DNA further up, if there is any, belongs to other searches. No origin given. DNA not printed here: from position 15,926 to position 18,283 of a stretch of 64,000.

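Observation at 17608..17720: Heptamer-tract palindrome in frame in mnmG, with the one in-frame TAA changed to AAA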

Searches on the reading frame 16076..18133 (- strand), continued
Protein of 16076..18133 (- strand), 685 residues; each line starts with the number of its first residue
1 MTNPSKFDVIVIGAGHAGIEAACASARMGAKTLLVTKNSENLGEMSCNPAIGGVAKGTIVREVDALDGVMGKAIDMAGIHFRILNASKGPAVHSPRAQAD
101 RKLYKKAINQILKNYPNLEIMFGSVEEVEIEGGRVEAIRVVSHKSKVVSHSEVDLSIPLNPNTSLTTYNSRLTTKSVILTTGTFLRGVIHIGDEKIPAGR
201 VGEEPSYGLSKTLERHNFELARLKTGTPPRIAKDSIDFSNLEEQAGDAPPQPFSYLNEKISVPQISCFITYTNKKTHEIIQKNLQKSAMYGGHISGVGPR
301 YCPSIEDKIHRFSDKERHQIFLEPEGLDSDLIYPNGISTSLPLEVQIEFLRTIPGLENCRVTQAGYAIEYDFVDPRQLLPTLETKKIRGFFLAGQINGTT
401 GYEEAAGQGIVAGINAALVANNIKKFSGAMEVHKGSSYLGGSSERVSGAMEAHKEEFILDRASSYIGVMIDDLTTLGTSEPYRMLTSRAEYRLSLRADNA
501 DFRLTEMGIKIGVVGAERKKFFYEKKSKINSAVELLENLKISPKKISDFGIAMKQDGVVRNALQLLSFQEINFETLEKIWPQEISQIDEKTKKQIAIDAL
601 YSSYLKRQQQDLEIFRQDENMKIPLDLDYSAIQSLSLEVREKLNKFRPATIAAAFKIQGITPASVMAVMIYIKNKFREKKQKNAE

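Call 44: find_encoding_contigs(protein=P0005, flank=10000, max_places=1)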
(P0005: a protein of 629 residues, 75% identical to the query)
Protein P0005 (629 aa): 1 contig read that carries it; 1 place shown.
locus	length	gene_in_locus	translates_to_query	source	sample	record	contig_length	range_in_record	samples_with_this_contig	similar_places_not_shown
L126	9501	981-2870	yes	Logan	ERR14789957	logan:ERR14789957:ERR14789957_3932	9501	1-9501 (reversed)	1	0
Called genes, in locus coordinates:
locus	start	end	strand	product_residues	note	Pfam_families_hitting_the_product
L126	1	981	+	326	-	?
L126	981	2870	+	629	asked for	PF00890:FAD_binding_2 (faint), PF01134:GIDA, PF03486:HI0933_like (faint), PF07992:Pyr_redox_2, PF12831:FAD_oxidored, PF13738:Pyr_redox_3 (faint), PF21680:GIDA_C_1st, PF13932:SAM_GIDA_C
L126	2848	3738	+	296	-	PF12895:ANAPC3 (faint), PF23914:TPR_CcmH_CycH (faint), PF14938:SNAP (faint), PF07719:TPR_2 (faint), PF13174:TPR_6 (faint), PF14559:TPR_19 (weak), PF13414:TPR_11 (weak), PF14559:TPR_19, +10 more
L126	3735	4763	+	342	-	PF00437:T2SSE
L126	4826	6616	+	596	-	PF01336:tRNA_anti-codon, PF00152:tRNA-synt_2, PF02938:GAD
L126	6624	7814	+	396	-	PF00155:Aminotran_1_2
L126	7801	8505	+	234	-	PF01746:tRNA_m1G_MT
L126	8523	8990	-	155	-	PF00691:OmpA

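Call 45: find_encoding_contigs(protein=P0004, flank=10000, max_places=1)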
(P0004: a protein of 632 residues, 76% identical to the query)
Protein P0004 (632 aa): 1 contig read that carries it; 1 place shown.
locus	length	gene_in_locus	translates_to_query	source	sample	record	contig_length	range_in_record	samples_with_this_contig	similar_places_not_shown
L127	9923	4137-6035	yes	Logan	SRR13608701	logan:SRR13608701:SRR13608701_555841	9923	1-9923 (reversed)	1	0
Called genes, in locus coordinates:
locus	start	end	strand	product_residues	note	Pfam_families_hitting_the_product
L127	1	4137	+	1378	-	?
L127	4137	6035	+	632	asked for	PF00890:FAD_binding_2 (faint), PF01134:GIDA, PF03486:HI0933_like (faint), PF07992:Pyr_redox_2 (weak), PF12831:FAD_oxidored, PF21680:GIDA_C_1st, PF13932:SAM_GIDA_C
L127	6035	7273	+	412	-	PF00999:Na_H_Exchanger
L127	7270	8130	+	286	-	PF21033:RMD1-3 (faint), PF00515:TPR_1 (faint), PF07719:TPR_2 (faint), PF13174:TPR_6 (faint), PF13176:TPR_7 (faint), PF14559:TPR_19, PF25060:ARM_TT21_2nd (weak), PF14559:TPR_19 (weak), +10 more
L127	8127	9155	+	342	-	PF00437:T2SSE, PF13191:AAA_16 (weak), PF13401:AAA_22 (weak)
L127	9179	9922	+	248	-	?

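Call 49: find_encoding_contigs(protein=P0037, flank=10000, max_places=1)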
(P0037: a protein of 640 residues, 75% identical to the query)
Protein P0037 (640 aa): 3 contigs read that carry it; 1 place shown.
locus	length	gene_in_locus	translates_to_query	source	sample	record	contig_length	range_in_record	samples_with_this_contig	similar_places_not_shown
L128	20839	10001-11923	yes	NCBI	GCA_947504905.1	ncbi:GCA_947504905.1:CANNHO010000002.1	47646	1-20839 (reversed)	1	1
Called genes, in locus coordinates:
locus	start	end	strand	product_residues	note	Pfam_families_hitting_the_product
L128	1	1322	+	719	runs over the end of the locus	PF01966:HD, PF13328:HD_4, PF04607:RelA_SpoT, PF02824:TGS, PF19296:RelA_AH, PF28438:RelA_RIS, PF01842:ACT, PF13291:ACT_4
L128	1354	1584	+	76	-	PF19883:DUF6356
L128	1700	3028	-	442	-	PF00275:EPSP_synthase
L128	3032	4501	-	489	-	PF00361:Proton_antipo_M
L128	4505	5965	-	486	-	PF00361:Proton_antipo_M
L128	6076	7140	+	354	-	PF03969:AFG1_ATPase, PF00308:Bac_DnaA (weak), PF13173:AAA_14 (faint), PF13401:AAA_22 (faint)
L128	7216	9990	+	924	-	-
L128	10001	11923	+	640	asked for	PF01134:GIDA, PF07992:Pyr_redox_2 (weak), PF12831:FAD_oxidored, PF21680:GIDA_C_1st, PF13932:SAM_GIDA_C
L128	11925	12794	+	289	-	PF23914:TPR_CcmH_CycH (faint), PF24575:TPR_Slam (faint), PF07719:TPR_2 (faint), PF13174:TPR_6 (faint), PF13176:TPR_7 (faint), PF13181:TPR_8 (faint), PF14559:TPR_19 (weak), PF00515:TPR_1 (weak), +8 more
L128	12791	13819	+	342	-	PF00437:T2SSE, PF13191:AAA_16 (weak)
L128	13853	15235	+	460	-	PF13520:AA_permease_2, PF00324:AA_permease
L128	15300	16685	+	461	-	PF00324:AA_permease, PF13520:AA_permease_2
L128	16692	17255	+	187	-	PF03602:Cons_hypoth95, PF05175:MTS, PF01209:Ubie_methyltran (weak), PF01170:UPF0020, PF09445:Methyltransf_15, PF13847:Methyltransf_31, PF08241:Methyltransf_11, PF13649:Methyltransf_25, +1 more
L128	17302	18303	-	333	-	PF00044:Gp_dh_N, PF02800:Gp_dh_C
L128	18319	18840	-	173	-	-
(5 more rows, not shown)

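Call 50: find_encoding_contigs(protein=P0039, flank=10000, max_places=1)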
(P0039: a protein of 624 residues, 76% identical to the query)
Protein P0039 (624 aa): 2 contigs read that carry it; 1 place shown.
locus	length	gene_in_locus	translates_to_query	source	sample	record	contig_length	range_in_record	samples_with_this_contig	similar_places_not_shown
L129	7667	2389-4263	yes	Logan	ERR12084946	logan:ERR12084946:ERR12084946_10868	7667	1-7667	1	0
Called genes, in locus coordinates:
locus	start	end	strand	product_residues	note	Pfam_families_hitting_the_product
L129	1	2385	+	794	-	?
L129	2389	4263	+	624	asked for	PF01134:GIDA, PF03486:HI0933_like (faint), PF07992:Pyr_redox_2 (weak), PF12831:FAD_oxidored, PF21680:GIDA_C_1st, PF13932:SAM_GIDA_C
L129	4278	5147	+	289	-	PF13424:TPR_12 (faint), PF23914:TPR_CcmH_CycH (faint), PF14561:TPR_20 (faint), PF14863:Alkyl_sulf_dimr (faint), PF21033:RMD1-3 (faint), PF13174:TPR_6 (faint), PF14559:TPR_19 (weak), PF14559:TPR_19, +14 more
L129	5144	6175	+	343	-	PF00437:T2SSE, PF04851:ResIII (faint), PF25199:nSTAND_NTPase5 (faint), PF13191:AAA_16 (faint)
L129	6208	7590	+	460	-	PF13520:AA_permease_2, PF00324:AA_permease, PF13906:AA_permease_C (weak)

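Call 65: predict_structure(alignment_id=A1)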
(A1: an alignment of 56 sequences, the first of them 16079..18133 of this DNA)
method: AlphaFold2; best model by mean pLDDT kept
length: 685 residues; sequences in the alignment: 56
mean_pLDDT: 72.9   pTM: 0.75
mean pLDDT of the five models: 72.9, 72.4, 72.2, 71.5, 71.1
residues with pLDDT >= 90: 163; 70-90: 292; 50-70: 118; < 50: 112
segments of 3 or more residues with pLDDT < 50: 1-3, 47-52, 82-96, 144-166, 200-202, 291-299, 396-399, 424-453, 474-491
pLDDT, mean of each block of 10 residues (from residue 1): 71 88 95 89 60 64 91 80 37 49 88 93 88 88 45 30 49 90 66 76 60 78 77 94 79 85 83 90 81 47 66 71 84 84 94 95 85 60 67 61 79 89 46 22 23 57 68 39 32 69 90 93 94 94 81 75 85 90 92 86 65 58 84 76 84 68 71 73 61
secondary structure, 60 per line:
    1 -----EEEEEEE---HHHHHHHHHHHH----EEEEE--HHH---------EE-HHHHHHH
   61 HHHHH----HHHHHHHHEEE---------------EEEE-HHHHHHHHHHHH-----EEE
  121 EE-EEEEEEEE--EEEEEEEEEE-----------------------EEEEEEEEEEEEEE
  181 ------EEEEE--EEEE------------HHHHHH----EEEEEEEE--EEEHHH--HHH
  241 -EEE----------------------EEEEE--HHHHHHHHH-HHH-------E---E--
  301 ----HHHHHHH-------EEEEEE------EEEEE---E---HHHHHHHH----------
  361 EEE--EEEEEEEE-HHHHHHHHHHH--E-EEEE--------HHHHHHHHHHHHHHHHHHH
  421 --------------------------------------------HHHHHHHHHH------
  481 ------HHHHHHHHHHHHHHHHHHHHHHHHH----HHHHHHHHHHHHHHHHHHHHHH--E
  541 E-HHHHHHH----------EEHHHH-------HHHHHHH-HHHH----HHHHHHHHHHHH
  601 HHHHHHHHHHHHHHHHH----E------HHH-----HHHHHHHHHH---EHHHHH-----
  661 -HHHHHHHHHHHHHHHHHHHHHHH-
elements in order (helices of 4 or more, strands of 3 or more residues): E6-12 H16-27 E32-36 H54-65 H70-77 E78-80 E96-99 H101-112 E118-122 E124-131 E134-143 E167-180 E187-191 E194-197 H210-215 E220-227 E230-232 E242-244 E267-271 H274-282 H305-311 E319-324 E331-335 H343-350 E361-363 E366-373 H375-385 E390-393 H402-420 H465-474 H487-511 H516-537 H543-549 H562-565 H573-579 H581-584 H589-617 H637-646 H651-655 H662-684
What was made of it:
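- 17643..17685 (-): Centre of the palindrome (43-44 nt), lineage-specific. It encodes most of the predicted disordered loop. AlphaFold2 confidence (pLDDT) below 50 for residues 144-166 (call 65).
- AlphaFold2 places strands at 134-143 and 167-180, flanking a loop of pLDDT below 50 at 144-166 (call 65). The strands on either side are predicted to extend the hairpin (call 65). The loop is predicted to be disordered (pLDDT below 50; call 65).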

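Call 72: find_encoding_contigs(protein=P0007, flank=10000, max_places=1)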
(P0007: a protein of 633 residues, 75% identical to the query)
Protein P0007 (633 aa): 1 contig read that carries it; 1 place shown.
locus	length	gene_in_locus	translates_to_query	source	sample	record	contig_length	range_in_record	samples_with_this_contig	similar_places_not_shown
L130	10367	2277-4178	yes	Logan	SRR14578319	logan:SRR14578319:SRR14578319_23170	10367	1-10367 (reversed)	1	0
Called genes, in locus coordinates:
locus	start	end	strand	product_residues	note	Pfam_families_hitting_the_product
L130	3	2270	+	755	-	?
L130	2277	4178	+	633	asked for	PF01134:GIDA, PF03486:HI0933_like (faint), PF07992:Pyr_redox_2 (weak), PF12831:FAD_oxidored, PF21680:GIDA_C_1st, PF13932:SAM_GIDA_C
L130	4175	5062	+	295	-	PF13181:TPR_8 (faint), PF07719:TPR_2 (faint), PF13174:TPR_6 (faint), PF13428:TPR_14 (faint), PF24575:TPR_Slam (faint), PF00515:TPR_1 (faint), PF13432:TPR_16 (weak), PF14559:TPR_19 (weak), +4 more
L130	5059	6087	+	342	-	PF00437:T2SSE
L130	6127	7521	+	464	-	PF00324:AA_permease, PF13520:AA_permease_2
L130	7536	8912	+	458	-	PF00324:AA_permease, PF13520:AA_permease_2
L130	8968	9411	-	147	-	PF00075:RNase_H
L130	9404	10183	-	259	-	PF14748:P5CR_dimer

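Call 73: find_encoding_contigs(protein=P0026, flank=10000, max_places=1)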
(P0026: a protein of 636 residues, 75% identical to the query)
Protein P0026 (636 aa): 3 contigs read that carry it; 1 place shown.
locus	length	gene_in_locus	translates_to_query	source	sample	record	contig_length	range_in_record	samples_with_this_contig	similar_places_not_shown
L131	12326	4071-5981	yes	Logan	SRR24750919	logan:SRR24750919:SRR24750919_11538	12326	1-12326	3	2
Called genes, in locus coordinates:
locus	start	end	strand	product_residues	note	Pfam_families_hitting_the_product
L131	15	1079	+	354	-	PF03969:AFG1_ATPase, PF13173:AAA_14 (faint)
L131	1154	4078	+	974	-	-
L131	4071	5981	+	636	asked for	PF01134:GIDA, PF07992:Pyr_redox_2, PF12831:FAD_oxidored, PF21680:GIDA_C_1st, PF13932:SAM_GIDA_C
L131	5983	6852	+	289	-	PF23914:TPR_CcmH_CycH (faint), PF14938:SNAP (faint), PF00515:TPR_1 (faint), PF07719:TPR_2 (faint), PF13174:TPR_6 (faint), PF13176:TPR_7 (faint), PF13181:TPR_8 (faint), PF14559:TPR_19 (weak), +10 more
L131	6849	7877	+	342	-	PF00437:T2SSE, PF13191:AAA_16 (weak)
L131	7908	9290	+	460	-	PF13520:AA_permease_2, PF00324:AA_permease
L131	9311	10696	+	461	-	PF00324:AA_permease, PF13520:AA_permease_2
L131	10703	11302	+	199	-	PF03602:Cons_hypoth95, PF05175:MTS, PF01209:Ubie_methyltran (weak), PF06325:PrmA (weak), PF13847:Methyltransf_31, PF08241:Methyltransf_11, PF09445:Methyltransf_15, PF13649:Methyltransf_25, +1 more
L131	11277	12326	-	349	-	?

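Call 74: find_encoding_contigs(protein=P0045, flank=10000, max_places=1)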
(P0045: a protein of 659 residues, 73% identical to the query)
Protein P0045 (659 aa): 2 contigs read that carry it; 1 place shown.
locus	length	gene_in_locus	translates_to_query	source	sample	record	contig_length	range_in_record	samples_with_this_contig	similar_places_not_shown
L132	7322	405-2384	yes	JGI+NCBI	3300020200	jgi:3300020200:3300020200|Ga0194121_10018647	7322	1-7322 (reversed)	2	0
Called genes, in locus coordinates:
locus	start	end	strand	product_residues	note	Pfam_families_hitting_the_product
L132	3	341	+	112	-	?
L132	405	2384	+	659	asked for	PF00890:FAD_binding_2 (weak), PF01134:GIDA, PF07992:Pyr_redox_2 (weak), PF12831:FAD_oxidored, PF21680:GIDA_C_1st, PF13932:SAM_GIDA_C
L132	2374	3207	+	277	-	PF25068:ARM_TT21_4th (faint), PF25063:ARM_TT21_C (weak), PF14559:TPR_19, PF12895:ANAPC3 (weak), PF13424:TPR_12 (weak), PF00515:TPR_1 (weak), PF13414:TPR_11 (weak), PF14559:TPR_19, +13 more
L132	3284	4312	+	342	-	PF00437:T2SSE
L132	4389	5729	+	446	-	PF13520:AA_permease_2, PF00324:AA_permease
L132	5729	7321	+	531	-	PF00133:tRNA-synt_1, PF09334:tRNA-synt_1g, PF13603:tRNA-synt_1_2, PF01841:Transglut_core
